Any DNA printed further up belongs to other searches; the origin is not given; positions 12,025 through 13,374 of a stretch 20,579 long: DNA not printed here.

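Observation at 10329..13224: Translationally coupled pair: Tat-secreted glycoprotein with PGF-CTERM-like anchor, plus a membrane protein fusing an Mrr-type nuclease-fold domain to an extracellular DUF4352 domain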

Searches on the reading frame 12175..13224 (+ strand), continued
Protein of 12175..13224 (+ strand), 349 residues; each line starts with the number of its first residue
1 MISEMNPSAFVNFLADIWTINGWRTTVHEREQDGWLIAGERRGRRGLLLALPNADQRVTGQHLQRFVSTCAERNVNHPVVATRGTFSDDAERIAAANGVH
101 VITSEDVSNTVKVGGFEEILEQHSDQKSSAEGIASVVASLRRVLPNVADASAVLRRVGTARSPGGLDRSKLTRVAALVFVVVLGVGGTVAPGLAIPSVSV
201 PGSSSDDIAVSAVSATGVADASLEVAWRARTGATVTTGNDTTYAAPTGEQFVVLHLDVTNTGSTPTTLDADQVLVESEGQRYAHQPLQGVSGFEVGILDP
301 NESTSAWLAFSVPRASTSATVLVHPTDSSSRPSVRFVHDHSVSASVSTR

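Call 54: list_cluster_members(proteins=[P0003, P0005, P0007, P0008, P0011, P0012, P0013, P0015, P0017, P0020])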
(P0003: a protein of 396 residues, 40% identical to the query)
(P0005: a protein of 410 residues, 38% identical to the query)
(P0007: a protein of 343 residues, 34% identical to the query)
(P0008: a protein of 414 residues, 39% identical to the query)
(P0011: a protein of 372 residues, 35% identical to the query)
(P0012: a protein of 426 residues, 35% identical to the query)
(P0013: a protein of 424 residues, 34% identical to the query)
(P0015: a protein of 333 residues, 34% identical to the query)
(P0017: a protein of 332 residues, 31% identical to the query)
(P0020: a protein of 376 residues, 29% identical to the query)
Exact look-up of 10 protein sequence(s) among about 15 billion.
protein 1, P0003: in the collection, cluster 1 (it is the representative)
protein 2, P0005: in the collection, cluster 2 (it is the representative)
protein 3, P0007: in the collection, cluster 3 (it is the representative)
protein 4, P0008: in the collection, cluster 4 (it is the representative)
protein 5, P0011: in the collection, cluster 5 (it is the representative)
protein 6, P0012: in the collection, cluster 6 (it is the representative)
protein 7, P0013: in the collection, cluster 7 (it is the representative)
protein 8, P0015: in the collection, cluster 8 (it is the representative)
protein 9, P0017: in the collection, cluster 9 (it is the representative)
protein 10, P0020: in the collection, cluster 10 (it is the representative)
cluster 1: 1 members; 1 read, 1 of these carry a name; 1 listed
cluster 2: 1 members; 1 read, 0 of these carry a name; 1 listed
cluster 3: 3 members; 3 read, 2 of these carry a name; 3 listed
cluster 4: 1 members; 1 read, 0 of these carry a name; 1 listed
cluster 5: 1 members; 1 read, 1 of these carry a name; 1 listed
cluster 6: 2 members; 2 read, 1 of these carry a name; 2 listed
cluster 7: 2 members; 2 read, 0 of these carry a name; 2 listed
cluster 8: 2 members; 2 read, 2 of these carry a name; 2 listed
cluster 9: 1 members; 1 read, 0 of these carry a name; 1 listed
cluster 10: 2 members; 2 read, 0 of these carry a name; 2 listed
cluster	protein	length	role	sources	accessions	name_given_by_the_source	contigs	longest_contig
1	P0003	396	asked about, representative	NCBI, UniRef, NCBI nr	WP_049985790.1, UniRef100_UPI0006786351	restriction endonuclease [Halobellus rufus] | restriction endonuclease n=1 Tax=Halobellus rufus TaxID=1448860 RepID=UPI0006786351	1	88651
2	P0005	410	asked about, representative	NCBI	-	-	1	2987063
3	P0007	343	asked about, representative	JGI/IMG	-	hypothetical protein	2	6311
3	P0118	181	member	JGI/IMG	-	hypothetical protein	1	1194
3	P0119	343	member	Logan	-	-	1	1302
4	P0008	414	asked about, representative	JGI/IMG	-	-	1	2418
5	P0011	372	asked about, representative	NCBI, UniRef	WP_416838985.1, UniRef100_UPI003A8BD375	hypothetical protein [Haloferax sp. DFSO52] | hypothetical protein n=1 Tax=Haloferax sp. DFSO52 TaxID=3388505 RepID=UPI003A8BD375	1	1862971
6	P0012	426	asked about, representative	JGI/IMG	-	hypothetical protein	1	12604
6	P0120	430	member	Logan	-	-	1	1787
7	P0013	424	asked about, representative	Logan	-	-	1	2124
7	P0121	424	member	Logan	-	-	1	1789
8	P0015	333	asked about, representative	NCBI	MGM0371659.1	MAG: restriction endonuclease [Halobacteriota archaeon]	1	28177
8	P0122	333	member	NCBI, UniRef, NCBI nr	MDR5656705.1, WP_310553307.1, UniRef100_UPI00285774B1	restriction endonuclease [Halodesulfurarchaeum sp. HSR-GB] | restriction endonuclease n=1 Tax=Halodesulfurarchaeum sp. HSR-GB TaxID=3074077 ...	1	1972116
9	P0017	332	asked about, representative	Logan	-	-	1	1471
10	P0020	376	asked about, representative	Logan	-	-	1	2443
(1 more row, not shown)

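Call 55: search_protein_families(library=padloc, proteins=[window:12175-13224:+], max_evalue=1)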
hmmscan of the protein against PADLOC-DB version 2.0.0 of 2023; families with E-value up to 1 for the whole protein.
window:12175-13224:+ (349 aa): 1 family
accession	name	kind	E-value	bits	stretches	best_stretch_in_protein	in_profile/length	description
PDLC00631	ZorD1|ZorD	-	0.00093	15.1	1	2-113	945-1062/1071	"SWI2/SNF2 helicase, Mrr-like nuclease"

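Call 56: search_protein_families(library=phrogs, proteins=[window:12175-13224:+], max_evalue=0.1)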
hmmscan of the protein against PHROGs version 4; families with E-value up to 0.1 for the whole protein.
window:12175-13224:+ (349 aa): 3 families
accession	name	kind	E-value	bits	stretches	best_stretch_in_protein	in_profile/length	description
phrog_806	-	unknown function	3.7e-06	28.1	1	236-325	79-172/187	-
phrog_8770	-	unknown function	0.03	15.7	1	241-274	28-60/76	-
phrog_13491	-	unknown function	0.065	14.6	0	315-337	6-28/64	-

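Call 58: search_protein_families(library=pfam, proteins=[L011:2119-2949:+, L011:3662-4507:+, L011:4581-5666:+, L011:5716-6252:+, L011:9077-10720:+, L011:10752-11150:+, L011:11205-12959:+, L010:3586-4686:+, L010:4776-5990:+, L010:9138-9740:+], max_evalue=0.0001)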
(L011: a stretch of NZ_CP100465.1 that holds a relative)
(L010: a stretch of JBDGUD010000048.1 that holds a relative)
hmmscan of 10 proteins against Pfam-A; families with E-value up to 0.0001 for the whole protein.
L011:2119-2949:+ (276 aa): 1 family
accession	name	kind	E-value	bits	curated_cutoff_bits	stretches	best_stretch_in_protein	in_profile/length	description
PF01036.24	Bac_rhodopsin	-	2e-47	162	24.6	1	29-254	3-221/224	Bacteriorhodopsin-like protein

L011:3662-4507:+ (281 aa): 1 family
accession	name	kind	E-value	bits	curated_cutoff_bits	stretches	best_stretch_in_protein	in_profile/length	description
PF02535.28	Zip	-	2.2e-15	57.2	35.1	1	113-277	168-321/323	ZIP Zinc transporter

L011:4581-5666:+ (361 aa): 1 family
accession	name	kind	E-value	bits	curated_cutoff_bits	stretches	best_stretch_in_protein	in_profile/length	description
PF00248.27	Aldo_ket_red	-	4.9e-80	269.2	24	1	57-357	1-288/291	Aldo/keto reductase family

L011:5716-6252:+ (178 aa): 1 family
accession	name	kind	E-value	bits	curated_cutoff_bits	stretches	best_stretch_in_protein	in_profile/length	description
PF00226.36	DnaJ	-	1.8e-14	54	27.8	1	126-177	2-56/63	DnaJ domain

L011:9077-10720:+ (547 aa): 3 families
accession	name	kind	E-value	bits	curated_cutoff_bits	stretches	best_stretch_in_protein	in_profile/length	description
PF00009.33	GTP_EFTU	-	8.6e-34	117.2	26.5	1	138-354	2-184/188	Elongation factor Tu GTP binding domain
PF03144.31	GTP_EFTU_D2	-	1.5e-13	51.4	30.3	1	380-450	1-72/73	Elongation factor Tu domain 2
PF03143.23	GTP_EFTU_D3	-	9.9e-09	35.9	27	1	458-543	3-105/106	Elongation factor Tu C-terminal domain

L011:10752-11150:+ (132 aa): 0 families

L011:11205-12959:+ (584 aa): 0 families

L010:3586-4686:+ (366 aa): 3 families
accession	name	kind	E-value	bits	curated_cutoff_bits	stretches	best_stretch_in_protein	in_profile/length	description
PF01163.29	RIO1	-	1.1e-50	172.3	22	1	173-341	1-180/187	RIO domain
PF09202.17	Rio2_N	-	2.5e-26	92.2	27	1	75-156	1-82/82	Rio2, N-terminal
PF01636.29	APH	-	2e-05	24.9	23.2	0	265-315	145-200/239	Phosphotransferase enzyme family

L010:4776-5990:+ (404 aa): 2 families
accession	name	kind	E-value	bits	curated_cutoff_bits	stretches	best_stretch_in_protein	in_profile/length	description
PF01053.26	Cys_Met_Meta_PP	-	2.9e-133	444.6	27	1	10-398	1-380/381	Cys/Met metabolism PLP-dependent enzyme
PF01041.23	DegT_DnrJ_EryC1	-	1.2e-06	28.5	19.8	1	69-248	25-204/360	DegT/DnrJ/EryC1/StrS aminotransferase family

L010:9138-9740:+ (200 aa): 1 family
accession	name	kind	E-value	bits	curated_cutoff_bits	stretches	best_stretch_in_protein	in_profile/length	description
PF00827.22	Ribosomal_L15e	-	2.8e-80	268.9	27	1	14-198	1-188/191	Ribosomal L15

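Call 63: find_homologous_proteins(query=P0011, max_evalue=0.00001)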
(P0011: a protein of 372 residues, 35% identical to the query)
Query P0011 (372 aa): 36 proteins with E <= 0.00001 among 8000 candidates.
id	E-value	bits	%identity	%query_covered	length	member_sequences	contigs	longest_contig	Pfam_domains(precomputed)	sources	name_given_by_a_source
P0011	4.4e-239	811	100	100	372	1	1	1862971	-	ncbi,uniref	ncbi:hypothetical protein [Haloferax sp. DFSO52]|uniref:hypothetical protein n=1 Tax=Haloferax sp. D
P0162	1.5e-202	691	83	100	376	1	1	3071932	-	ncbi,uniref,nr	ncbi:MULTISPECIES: restriction endonuclease [Haloferax]|uniref:Restriction endonuclease type IV Mrr 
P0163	8.3e-195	665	84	99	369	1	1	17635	-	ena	-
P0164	5.0e-194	663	83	99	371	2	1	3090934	PF04471.19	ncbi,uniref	ncbi:restriction endonuclease [Haloferax sp. YSSS75]|uniref:restriction endonuclease n=1 Tax=Halofer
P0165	1.5e-185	635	79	99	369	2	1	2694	PF04471.19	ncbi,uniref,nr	ncbi:restriction endonuclease [Haloferax profundi]|uniref:Restriction endonuclease type IV Mrr domai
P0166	4.2e-185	633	79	100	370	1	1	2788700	PF04471.19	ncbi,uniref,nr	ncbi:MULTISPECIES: restriction endonuclease [Haloferax]|uniref:Restriction endonuclease type IV Mrr 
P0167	6.5e-177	606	72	99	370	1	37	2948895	PF04471.19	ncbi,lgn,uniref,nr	ncbi:hypothetical protein E6P09_06880 [Haloferax mediterranei ATCC 33500]|uniref:Restriction endonuc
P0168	1.6e-175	602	73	99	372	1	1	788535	PF04471.19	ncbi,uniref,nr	ncbi:hypothetical protein C440_15629 [Haloferax mucosum ATCC BAA-1512]|uniref:Restriction endonuclea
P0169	2.4e-170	585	70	99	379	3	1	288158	PF04471.19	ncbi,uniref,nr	ncbi:restriction endonuclease [Haloferax sp. Q22]|uniref:restriction endonuclease n=1 Tax=Haloferax 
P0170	1.1e-166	573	70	99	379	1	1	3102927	PF04471.19,PF11611.14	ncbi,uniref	ncbi:restriction endonuclease [Haloferax sp. S1W]|uniref:restriction endonuclease n=1 Tax=Haloferax 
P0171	1.7e-166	572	71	99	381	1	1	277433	PF04471.19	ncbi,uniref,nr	ncbi:restriction endonuclease [Haloferax marisrubri]|uniref:Restriction endonuclease type IV Mrr dom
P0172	1.3e-165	569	70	99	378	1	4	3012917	PF04471.19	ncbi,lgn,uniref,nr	ncbi:hypothetical protein C5B91_02495 [Haloferax sp. Atlit-10N]|uniref:Restriction endonuclease type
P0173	1.4e-165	569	70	99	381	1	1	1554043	PF04471.19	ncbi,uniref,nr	ncbi:hypothetical protein C5B90_03660 [Haloferax sp. Atlit-12N]|uniref:restriction endonuclease n=1 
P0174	1.1e-164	566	71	100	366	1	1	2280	PF04471.19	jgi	jgi:hypothetical protein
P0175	2.6e-163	561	70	99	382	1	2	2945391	PF04471.19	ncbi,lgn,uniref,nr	ncbi:restriction endonuclease [Haloferax gibbonsii]|uniref:Restriction endonuclease type IV Mrr doma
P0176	3.8e-163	561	65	99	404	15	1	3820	PF04471.19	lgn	-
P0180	9.1e-163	560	70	99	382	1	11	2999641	PF04471.19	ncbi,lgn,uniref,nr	ncbi:homolog to restriction system mrr [Haloferax gibbonsii]|uniref:Homolog to restriction system mr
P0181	1.5e-162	559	68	99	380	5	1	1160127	PF04471.19,PF11611.14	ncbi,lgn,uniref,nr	ncbi:DUF4352 domain-containing protein [Haloferax larsenii]|uniref:Restriction endonuclease n=1 Tax=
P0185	2.7e-159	548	64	99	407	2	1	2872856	PF04471.19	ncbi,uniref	ncbi:restriction endonuclease [Haloferax denitrificans]|uniref:restriction endonuclease n=1 Tax=Halo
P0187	3.3e-158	545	68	99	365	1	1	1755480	PF04471.19,PF11611.14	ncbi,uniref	ncbi:restriction endonuclease [Haloferax sp. DFSO60]|uniref:restriction endonuclease n=1 Tax=Halofer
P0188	1.0e-156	540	63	99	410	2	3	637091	PF04471.19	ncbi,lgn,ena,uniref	ncbi:restriction endonuclease [Haloferax chudinovii]|uniref:Restriction endonuclease n=1 Tax=Halofer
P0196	1.9e-30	124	36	40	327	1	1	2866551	PF04471.19,PF11611.14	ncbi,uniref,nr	ncbi:restriction endonuclease [Haladaptatus salinisoli]|uniref:restriction endonuclease n=1 Tax=Hala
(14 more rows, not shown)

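Call 65: list_cluster_members(proteins=[P0176, P0185, P0188, P0180, P0167])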
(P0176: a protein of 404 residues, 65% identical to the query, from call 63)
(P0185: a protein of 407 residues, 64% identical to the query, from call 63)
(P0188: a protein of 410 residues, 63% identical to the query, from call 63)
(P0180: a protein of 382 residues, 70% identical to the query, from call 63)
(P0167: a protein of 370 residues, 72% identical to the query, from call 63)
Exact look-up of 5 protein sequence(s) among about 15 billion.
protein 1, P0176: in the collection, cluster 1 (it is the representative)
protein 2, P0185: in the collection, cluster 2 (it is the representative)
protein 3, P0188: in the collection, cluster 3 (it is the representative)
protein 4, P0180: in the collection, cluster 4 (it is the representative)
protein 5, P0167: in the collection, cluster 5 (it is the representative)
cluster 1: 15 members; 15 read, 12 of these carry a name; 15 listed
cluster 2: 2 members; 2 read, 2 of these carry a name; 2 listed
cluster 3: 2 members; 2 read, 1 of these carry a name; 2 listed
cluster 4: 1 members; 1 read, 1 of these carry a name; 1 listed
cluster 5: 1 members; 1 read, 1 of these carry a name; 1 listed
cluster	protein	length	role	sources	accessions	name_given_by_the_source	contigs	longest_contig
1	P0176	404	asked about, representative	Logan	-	-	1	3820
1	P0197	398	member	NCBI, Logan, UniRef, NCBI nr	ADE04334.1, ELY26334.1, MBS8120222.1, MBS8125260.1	restriction endonuclease [Haloferax volcanii] | Restriction endonuclease type IV Mrr domain-containing protein n=3 Tax=Haloferax volcanii ...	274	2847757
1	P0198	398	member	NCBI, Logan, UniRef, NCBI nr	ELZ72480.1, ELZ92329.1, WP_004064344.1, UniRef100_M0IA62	restriction endonuclease [Haloferax volcanii] | Restriction endonuclease type IV Mrr domain-containing protein n=2 Tax=Haloferax volcanii ... | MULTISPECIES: restriction endonuclease [Haloferax]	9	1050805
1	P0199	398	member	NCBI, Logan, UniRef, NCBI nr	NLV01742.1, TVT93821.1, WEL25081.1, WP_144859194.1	restriction endonuclease [Haloferax volcanii] | Restriction endonuclease n=1 Tax=Haloferax volcanii TaxID=2246 RepID=A0A558G7T1_HALVO | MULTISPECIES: restriction endonuclease [Haloferax]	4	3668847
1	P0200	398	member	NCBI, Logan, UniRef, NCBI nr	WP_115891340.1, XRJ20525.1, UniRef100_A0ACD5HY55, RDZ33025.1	restriction endonuclease [Haloferax sp. Atlit-48N] | Restriction endonuclease n=1 Tax=Haloferax sp. Atlit-48N TaxID=2077198 ...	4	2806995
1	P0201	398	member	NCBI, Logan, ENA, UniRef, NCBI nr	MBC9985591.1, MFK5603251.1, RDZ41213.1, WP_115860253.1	hypothetical protein C5B89_04455 [Haloferax sp. Atlit-47N] | restriction endonuclease n=1 Tax=Haloferax TaxID=2251 RepID=UPI000E21F3EB | restriction endonuclease [Haloferax sp. Atlit-47N]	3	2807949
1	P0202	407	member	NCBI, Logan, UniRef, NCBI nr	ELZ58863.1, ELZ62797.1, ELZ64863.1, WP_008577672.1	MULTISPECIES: restriction endonuclease [unclassified Haloferax] | restriction endonuclease n=1 Tax=unclassified Haloferax TaxID=2625095 RepID=UPI0002B131A2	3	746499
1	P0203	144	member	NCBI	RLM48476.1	hypothetical protein DVK06_18040, partial [Halorubrum sp. Atlit-28R]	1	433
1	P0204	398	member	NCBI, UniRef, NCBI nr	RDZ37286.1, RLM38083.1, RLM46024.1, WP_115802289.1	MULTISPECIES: restriction endonuclease [unclassified Haloferax] | restriction endonuclease n=1 Tax=unclassified Haloferax TaxID=2625095 RepID=UPI000E2630FF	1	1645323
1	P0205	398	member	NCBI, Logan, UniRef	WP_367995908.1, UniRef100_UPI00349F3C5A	restriction endonuclease [Haloferax volcanii] | restriction endonuclease n=1 Tax=Haloferax volcanii TaxID=2246 RepID=UPI00349F3C5A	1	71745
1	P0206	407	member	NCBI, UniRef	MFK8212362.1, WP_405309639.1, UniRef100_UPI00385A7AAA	restriction endonuclease [Haloferax volcanii] | restriction endonuclease n=1 Tax=Haloferax volcanii TaxID=2246 RepID=UPI00385A7AAA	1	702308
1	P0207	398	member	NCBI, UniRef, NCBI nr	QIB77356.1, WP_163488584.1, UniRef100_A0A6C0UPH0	restriction endonuclease [Haloferax volcanii] | Restriction endonuclease n=1 Tax=Haloferax volcanii TaxID=2246 RepID=A0A6C0UPH0_HALVO | restriction endonuclease [Haloferax alexandrinus]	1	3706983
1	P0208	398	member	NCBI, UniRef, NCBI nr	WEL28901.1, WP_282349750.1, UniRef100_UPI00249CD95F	restriction endonuclease [Haloferax volcanii] | restriction endonuclease n=1 Tax=Haloferax volcanii TaxID=2246 RepID=UPI00249CD95F | restriction endonuclease [Haloferax alexandrinus]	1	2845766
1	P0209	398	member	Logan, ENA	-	-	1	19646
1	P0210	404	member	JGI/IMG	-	-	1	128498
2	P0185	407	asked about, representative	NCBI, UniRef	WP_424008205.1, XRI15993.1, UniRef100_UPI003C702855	restriction endonuclease [Haloferax denitrificans] | restriction endonuclease n=1 Tax=Haloferax denitrificans TaxID=35745 RepID=UPI003C702855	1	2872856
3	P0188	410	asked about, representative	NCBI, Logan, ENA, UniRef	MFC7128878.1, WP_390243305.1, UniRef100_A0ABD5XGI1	restriction endonuclease [Haloferax chudinovii] | Restriction endonuclease n=1 Tax=Haloferax chudinovii TaxID=1109010 RepID=A0ABD5XGI1_9EURY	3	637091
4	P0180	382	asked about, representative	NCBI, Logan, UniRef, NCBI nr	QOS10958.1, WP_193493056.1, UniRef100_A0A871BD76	homolog to restriction system mrr [Haloferax gibbonsii] | Homolog to restriction system mrr n=1 Tax=Haloferax gibbonsii TaxID=35746 ... | restriction endonuclease [Haloferax gibbonsii]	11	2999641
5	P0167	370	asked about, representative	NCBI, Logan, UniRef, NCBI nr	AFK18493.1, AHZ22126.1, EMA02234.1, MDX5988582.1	hypothetical protein E6P09_06880 [Haloferax mediterranei ATCC 33500] | Restriction endonuclease type IV Mrr domain-containing protein n=1 Tax=Haloferax ... | restriction endonuclease [Haloferax mediterranei]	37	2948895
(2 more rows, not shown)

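Call 66: find_encoding_contigs(protein=P0197, flank=7000, max_places=1)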
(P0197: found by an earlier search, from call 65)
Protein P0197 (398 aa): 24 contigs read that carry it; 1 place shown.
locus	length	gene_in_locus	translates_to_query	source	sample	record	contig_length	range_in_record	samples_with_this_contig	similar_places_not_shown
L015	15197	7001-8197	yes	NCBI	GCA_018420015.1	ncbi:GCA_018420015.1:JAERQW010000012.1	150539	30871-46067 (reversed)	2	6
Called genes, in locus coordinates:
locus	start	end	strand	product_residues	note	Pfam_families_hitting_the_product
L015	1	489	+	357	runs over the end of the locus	PF00155:Aminotran_1_2, PF00282:Pyridoxal_deC, PF00266:Aminotran_5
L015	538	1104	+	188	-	PF09335:VTT_dom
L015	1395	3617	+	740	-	PF00133:tRNA-synt_1, PF01406:tRNA-synt_1e (weak), PF09334:tRNA-synt_1g, PF19303:Anticodon_3, PF01588:tRNA_bind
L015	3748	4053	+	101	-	PF25934:DUF7979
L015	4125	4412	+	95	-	PF25934:DUF7979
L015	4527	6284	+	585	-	PF00224:PK, PF02887:PK_C, PF00391:PEP-utilizers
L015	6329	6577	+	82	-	PF23994:DUF7312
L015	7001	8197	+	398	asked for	PF04471:Mrr_cat (weak)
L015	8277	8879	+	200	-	-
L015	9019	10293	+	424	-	PF01145:Band_7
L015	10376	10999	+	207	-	PF13601:HTH_34 (faint), PF24266:HTH_HVO_0163_N, PF13545:HTH_Crp_2 (faint), PF12802:MarR_2 (weak), PF13412:HTH_24 (weak), PF08279:HTH_11 (weak)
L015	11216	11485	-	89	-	PF23438:DUF7123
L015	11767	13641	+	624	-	PF00535:Glycos_transf_2, PF13641:Glyco_tranf_2_3, PF03706:LPG_synthase_TM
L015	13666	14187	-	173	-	PF01931:NTPase_I-T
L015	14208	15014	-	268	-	PF01497:Peripla_BP_2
